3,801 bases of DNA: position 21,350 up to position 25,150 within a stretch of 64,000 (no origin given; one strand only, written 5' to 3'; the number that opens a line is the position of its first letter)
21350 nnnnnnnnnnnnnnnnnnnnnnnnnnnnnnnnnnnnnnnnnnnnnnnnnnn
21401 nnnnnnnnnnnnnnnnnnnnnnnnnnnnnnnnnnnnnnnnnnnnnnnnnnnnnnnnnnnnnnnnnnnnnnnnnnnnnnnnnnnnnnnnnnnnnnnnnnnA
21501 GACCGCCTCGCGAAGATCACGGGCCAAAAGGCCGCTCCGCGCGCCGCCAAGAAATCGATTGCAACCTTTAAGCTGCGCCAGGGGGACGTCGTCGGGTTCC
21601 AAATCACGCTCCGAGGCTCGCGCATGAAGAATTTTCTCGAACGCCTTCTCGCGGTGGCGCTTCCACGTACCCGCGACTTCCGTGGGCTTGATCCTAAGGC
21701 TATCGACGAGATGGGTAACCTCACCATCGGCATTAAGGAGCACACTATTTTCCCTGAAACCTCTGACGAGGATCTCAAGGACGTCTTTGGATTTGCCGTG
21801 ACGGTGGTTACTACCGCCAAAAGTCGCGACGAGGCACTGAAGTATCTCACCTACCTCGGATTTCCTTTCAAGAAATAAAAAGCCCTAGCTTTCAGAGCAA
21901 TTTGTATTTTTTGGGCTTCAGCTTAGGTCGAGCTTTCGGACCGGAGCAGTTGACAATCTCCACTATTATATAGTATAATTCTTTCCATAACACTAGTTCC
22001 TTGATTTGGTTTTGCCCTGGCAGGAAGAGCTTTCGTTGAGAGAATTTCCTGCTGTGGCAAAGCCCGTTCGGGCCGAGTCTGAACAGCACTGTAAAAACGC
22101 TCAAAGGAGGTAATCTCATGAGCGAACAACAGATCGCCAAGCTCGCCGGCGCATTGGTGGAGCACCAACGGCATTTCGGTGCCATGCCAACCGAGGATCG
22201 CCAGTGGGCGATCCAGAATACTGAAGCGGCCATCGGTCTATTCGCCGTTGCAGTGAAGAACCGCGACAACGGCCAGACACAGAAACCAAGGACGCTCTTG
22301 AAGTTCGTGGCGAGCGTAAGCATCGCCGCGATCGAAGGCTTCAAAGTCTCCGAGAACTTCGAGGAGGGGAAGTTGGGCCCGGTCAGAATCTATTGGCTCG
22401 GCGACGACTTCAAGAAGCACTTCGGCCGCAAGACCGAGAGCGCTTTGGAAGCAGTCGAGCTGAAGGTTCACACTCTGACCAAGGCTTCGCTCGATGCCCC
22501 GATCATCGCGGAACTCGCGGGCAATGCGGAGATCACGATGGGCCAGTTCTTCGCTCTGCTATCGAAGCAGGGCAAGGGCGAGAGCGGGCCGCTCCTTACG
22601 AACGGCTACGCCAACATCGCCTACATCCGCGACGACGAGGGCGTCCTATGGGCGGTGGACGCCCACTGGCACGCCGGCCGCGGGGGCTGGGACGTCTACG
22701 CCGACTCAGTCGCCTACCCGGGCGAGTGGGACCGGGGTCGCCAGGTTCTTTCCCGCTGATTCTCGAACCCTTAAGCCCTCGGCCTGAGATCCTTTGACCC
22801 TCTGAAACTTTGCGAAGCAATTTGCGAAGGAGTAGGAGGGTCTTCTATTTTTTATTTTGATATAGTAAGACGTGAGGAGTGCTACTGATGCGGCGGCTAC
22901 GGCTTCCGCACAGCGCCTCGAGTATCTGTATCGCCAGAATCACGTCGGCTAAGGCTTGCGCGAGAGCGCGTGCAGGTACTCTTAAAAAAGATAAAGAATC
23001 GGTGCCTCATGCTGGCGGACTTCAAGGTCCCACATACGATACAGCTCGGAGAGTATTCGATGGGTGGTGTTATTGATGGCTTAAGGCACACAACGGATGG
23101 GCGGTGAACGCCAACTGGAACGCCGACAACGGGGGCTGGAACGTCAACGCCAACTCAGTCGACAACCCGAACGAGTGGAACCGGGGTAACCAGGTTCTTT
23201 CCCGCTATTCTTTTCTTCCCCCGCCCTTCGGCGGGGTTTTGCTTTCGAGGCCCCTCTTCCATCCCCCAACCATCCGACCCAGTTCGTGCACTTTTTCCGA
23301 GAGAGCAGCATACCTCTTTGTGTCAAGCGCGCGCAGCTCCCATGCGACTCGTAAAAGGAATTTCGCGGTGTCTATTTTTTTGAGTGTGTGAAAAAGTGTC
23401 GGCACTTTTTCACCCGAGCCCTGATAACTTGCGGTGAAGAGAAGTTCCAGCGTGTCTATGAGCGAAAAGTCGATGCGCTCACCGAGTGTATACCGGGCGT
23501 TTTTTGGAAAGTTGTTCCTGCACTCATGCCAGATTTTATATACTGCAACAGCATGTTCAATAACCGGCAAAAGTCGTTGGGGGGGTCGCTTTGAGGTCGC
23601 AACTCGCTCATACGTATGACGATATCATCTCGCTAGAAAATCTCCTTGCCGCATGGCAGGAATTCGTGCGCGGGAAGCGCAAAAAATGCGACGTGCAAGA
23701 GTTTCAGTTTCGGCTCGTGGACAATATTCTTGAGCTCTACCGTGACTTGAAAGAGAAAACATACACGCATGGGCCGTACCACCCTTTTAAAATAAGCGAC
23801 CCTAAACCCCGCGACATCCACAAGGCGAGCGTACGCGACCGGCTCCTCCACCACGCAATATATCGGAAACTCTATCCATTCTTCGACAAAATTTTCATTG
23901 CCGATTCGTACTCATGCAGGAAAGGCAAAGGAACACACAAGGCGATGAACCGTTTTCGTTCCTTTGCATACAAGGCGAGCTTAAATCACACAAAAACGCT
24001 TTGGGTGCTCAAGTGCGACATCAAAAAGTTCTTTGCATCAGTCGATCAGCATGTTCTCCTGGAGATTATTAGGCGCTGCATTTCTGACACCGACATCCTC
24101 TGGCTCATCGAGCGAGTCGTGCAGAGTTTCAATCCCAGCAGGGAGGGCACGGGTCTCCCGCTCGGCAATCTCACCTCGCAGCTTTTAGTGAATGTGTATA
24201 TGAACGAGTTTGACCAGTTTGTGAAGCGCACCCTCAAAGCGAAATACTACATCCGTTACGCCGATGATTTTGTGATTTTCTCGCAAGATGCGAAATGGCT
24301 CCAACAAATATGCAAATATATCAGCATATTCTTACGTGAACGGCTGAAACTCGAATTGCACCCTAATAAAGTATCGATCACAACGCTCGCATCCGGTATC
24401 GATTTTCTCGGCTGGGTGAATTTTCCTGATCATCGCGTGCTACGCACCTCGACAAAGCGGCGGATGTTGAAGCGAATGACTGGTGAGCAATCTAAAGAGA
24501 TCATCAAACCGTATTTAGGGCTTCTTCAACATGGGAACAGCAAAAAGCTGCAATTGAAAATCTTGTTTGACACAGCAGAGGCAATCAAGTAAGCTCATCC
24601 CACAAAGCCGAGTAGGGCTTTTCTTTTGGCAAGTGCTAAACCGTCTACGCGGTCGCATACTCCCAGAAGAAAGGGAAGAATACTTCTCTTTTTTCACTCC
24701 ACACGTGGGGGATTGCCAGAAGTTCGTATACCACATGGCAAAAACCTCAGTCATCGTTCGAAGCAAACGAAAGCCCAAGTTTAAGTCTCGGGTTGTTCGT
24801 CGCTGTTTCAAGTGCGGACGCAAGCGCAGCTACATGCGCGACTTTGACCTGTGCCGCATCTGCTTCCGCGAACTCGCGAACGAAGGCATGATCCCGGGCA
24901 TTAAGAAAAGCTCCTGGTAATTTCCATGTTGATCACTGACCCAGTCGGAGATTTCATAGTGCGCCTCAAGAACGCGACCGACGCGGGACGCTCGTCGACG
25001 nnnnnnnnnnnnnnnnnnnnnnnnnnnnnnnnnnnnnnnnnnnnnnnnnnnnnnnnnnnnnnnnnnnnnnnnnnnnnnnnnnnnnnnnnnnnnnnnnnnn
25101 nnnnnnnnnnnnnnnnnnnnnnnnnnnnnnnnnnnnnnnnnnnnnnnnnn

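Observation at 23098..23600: Avd-like gene is antisense to TR and RT and its stop codon sits exactly at the TR boundary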

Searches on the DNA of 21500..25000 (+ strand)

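Call 35: search_rna_families(source=window, start=21500, end=25000, threshold=evalue, max_evalue=1)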
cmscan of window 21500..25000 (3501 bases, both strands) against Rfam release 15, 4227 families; matches with E-value up to 1: 1.
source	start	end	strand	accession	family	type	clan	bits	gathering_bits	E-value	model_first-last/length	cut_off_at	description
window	24126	24160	-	RF01323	CRISPR-DR10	Gene; CRISPR;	-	21.4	39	0.18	1-37/37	no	CRISPR RNA direct repeat element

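Call 82: build_rna_model(alignment_id=A8, structure=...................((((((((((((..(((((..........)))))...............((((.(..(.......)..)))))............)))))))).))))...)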
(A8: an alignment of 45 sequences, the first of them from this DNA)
Model R2 built from alignment A8 (45 sequences, 120 columns); structure: as given.
model positions 109; base pairs 23; branch points 1; effective number of sequences 2.71; information 0.59 bits per position. Calibrated on 0.2 Mb of random sequence (short: E-values are rough).
structure used (alignment columns):
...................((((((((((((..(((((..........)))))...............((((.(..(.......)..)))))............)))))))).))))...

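Call 83: search_with_rna_model(model_id=R2, sources=[window, L082, L083, L084, L085, L086, L087, L088, L089, L090, L091, L092, L093, L094, L095, L096, L097, L098, L099, L100, L101, L102, L103, L104, L105, L106, L107, L108, L109, L110, L111, L112, L113, L114, L115, L116, L117, L118, L119, L120, L121, L122, L123, L124, L125, L126, L127, L128, L129, L130, L131, L132, L133, L134, L135, L136, L137, L138, L139, L140, L141, L142, L143, L144, L145, L146, L147, L148, L149, L150, L151, L152, L153, L154, L155, L156, L157, L158, L159, L160, L161], max_evalue=0.01, make_alignment=true)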
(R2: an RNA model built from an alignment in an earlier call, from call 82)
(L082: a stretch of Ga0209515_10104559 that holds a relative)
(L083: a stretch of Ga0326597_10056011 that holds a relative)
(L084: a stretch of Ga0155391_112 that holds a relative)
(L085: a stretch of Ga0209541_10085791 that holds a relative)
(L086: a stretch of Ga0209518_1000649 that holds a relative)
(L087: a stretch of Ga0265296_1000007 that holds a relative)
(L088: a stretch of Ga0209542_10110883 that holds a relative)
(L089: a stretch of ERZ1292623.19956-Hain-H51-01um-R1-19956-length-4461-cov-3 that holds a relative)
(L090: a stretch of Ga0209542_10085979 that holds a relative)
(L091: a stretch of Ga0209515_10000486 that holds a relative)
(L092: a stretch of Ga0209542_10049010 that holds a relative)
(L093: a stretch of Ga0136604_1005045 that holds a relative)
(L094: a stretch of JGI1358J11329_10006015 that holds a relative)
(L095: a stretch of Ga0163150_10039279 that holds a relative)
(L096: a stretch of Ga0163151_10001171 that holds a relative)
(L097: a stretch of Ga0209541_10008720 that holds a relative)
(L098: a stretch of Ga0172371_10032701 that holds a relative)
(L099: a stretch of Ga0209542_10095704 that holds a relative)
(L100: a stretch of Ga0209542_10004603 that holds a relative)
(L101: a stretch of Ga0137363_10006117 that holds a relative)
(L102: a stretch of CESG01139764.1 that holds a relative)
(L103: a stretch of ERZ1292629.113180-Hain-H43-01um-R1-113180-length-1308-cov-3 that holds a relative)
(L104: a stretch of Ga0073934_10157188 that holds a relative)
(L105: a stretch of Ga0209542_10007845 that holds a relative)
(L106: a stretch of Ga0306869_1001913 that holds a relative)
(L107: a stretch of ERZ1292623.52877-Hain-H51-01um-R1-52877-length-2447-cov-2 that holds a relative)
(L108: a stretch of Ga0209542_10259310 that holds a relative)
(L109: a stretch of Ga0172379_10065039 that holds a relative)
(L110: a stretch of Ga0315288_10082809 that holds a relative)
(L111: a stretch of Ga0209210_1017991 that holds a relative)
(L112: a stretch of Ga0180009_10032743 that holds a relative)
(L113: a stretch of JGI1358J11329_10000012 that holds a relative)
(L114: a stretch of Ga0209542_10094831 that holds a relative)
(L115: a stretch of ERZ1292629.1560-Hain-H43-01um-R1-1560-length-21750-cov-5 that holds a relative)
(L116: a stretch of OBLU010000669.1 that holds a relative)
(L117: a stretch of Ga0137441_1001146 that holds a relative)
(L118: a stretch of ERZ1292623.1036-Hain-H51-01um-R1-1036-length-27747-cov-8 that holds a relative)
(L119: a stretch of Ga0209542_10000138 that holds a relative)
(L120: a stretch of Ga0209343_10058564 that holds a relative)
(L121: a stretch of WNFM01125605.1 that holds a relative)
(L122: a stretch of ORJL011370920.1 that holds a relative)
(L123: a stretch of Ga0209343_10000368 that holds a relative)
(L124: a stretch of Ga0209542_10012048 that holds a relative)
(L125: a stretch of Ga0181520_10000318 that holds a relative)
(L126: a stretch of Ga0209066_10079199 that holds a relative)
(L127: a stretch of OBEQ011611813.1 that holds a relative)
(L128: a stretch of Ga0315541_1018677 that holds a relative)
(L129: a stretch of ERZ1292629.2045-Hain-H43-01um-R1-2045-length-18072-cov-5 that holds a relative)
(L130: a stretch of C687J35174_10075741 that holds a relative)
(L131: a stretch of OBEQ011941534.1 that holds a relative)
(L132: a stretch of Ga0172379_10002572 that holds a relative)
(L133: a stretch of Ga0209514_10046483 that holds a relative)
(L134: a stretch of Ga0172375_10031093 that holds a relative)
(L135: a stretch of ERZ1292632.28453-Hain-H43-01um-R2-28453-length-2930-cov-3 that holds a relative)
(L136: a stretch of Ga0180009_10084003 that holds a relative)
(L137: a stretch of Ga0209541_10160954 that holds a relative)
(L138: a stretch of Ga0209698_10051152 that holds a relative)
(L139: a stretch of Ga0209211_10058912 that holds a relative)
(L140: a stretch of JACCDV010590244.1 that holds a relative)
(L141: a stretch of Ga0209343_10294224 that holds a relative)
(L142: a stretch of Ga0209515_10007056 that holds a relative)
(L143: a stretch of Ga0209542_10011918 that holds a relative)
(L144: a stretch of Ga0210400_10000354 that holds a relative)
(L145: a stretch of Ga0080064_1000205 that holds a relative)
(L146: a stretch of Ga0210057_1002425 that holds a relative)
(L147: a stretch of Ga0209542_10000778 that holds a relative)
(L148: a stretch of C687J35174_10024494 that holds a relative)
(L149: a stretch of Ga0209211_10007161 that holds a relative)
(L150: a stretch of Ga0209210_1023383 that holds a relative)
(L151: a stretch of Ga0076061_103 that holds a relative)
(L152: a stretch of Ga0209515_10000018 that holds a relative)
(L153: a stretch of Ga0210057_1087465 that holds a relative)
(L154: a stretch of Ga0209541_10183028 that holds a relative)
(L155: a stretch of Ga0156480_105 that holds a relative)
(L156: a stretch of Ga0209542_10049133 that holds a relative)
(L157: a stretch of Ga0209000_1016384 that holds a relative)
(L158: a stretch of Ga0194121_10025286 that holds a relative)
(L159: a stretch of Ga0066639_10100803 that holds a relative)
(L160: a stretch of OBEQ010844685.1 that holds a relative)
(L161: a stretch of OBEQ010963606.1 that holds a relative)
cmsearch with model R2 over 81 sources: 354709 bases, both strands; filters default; matches with E-value up to 0.01: 62.
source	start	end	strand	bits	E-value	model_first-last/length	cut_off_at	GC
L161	1361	1469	+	113.4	2.1e-21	1-109/109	no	0.41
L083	1374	1481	+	111.7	4.9e-21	1-109/109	no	0.46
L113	969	1076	+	110.4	9.2e-21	1-109/109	no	0.47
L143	478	585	+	109.2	1.7e-20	1-109/109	no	0.43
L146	1351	1458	+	109.1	1.7e-20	1-109/109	no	0.37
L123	1366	1474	+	108.9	1.9e-20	1-109/109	no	0.39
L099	1351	1461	+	108.3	2.6e-20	1-109/109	no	0.42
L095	1380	1487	+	107.8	3.4e-20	1-109/109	no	0.51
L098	264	370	+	106.3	6.8e-20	1-109/109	no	0.44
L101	279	387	+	105.9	8.5e-20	1-109/109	no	0.47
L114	1363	1470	+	105.8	9e-20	1-109/109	no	0.47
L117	1368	1474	+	105.7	9.5e-20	1-109/109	no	0.42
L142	1350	1458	+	105.3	1.2e-19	1-109/109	no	0.41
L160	341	448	+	105.1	1.3e-19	1-109/109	no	0.39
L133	1099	1206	+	104.4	1.8e-19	1-109/109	no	0.41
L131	1332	1438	+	103.8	2.4e-19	1-109/109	no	0.47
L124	458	565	+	103.7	2.5e-19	1-109/109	no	0.5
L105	1393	1500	+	103.1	3.4e-19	1-109/109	no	0.49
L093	1360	1467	+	102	5.8e-19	1-109/109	no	0.38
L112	1334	1441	+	101.4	7.9e-19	1-109/109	no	0.42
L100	1346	1453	+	101.3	8.1e-19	1-109/109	no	0.52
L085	1142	1252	+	100.9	9.9e-19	1-109/109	no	0.56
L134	1373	1481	+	100.9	9.9e-19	1-109/109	no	0.53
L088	233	343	+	99.7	1.8e-18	1-109/109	no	0.57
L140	1375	1483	+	98.9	2.7e-18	1-109/109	no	0.48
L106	1160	1267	+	97.9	4.4e-18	1-109/109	no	0.41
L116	1351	1457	+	97.2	6.4e-18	1-109/109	no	0.53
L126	155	263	+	97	6.9e-18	1-109/109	no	0.49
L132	1366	1472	+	96.6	8.4e-18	1-109/109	no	0.47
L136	9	116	+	95.2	1.7e-17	1-109/109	no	0.54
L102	278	386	+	94.9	2e-17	1-109/109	no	0.42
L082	255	363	+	92.2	7.7e-17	1-109/109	no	0.52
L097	1363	1469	+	92.1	8.1e-17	1-109/109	no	0.44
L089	203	319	+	91.2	1.2e-16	1-109/109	no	0.47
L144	1368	1475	+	91.1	1.3e-16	1-109/109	no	0.4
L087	1344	1452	+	90.7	1.6e-16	1-109/109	no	0.5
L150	379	487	+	90.6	1.6e-16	1-109/109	no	0.39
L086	1408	1520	+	89.9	2.4e-16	1-109/109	no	0.38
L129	1354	1467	+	88.2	5.6e-16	1-109/109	no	0.46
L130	156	266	+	87.9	6.4e-16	1-109/109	no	0.41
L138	391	504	+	86.9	1e-15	1-109/109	no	0.41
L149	90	200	+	85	2.7e-15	1-109/109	no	0.41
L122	1372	1486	+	78.7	6.2e-14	1-109/109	no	0.43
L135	409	529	+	78.2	8e-14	1-109/109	no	0.4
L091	1338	1450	+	76.4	1.9e-13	1-109/109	no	0.5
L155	1314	1433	+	74.5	4.8e-13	1-109/109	no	0.35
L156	1347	1468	+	73.3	9e-13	1-109/109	no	0.56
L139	1316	1469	+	73.2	9.2e-13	1-109/109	no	0.45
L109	1180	1292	+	72.5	1.3e-12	1-109/109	no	0.48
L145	1276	1439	+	71.4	2.3e-12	1-109/109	no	0.43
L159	181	335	+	69.3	6.4e-12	1-109/109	no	0.47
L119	1303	1436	+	68.8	8.1e-12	1-109/109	no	0.42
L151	1038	1129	+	65.1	5e-11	1-109/109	no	0.47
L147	1401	1498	+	64.7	6.2e-11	1-109/109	no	0.43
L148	1400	1497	+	64.7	6.2e-11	1-109/109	no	0.43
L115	1327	1443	+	63.6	1.1e-10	1-109/109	no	0.43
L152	1347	1455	+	62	2.4e-10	1-109/109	no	0.32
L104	1535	1608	-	58.7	1.2e-09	37-109/109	5'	0.39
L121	1302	1420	+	57.5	2.2e-09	1-109/109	no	0.37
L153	1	77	+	40.5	1e-05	34-109/109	5'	0.45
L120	1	55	+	40.2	1.2e-05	55-109/109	5'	0.42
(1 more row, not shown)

Alignment A9: 62 matches aligned to the model, 238 columns, each read 5' to 3' on its own strand. Consensus structure (alignment columns), stored with it:
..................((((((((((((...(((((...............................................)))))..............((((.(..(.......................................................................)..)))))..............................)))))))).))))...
